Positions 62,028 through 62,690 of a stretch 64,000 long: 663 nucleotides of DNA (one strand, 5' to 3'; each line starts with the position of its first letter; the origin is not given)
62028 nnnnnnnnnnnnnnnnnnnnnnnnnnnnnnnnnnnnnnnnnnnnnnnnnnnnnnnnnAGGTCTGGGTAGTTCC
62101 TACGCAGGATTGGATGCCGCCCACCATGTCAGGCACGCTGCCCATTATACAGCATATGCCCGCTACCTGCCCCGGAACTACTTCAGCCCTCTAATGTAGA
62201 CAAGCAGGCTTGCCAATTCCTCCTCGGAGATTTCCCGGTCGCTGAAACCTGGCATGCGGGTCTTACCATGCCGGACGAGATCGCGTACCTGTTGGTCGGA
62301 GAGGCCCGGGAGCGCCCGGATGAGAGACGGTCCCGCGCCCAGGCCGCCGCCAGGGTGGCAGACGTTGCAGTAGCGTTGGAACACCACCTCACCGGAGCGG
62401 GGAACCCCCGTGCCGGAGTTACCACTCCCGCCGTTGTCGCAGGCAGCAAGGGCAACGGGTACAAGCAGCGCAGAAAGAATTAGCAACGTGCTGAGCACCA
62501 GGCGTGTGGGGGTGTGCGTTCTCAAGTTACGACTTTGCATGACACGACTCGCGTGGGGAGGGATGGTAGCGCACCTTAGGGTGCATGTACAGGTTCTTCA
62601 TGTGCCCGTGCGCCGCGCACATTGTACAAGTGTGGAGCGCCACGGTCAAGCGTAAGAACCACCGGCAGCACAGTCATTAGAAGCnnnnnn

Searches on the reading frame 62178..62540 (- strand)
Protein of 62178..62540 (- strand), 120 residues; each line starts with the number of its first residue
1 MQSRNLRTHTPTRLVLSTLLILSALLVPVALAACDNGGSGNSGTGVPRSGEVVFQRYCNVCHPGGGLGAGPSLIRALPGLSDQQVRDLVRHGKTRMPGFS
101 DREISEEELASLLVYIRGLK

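Call 65: search_protein_families(library=pfam, proteins=[window:62178-62540:-], max_evalue=0.00001)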
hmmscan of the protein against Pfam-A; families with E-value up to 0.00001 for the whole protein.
window:62178-62540:- (120 aa): 1 family
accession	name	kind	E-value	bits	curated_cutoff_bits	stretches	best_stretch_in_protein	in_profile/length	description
PF13442.11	Cytochrome_CBB3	-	3.8e-15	56.4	27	1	47-116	3-68/68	Cytochrome C oxidase, cbb3-type, subunit III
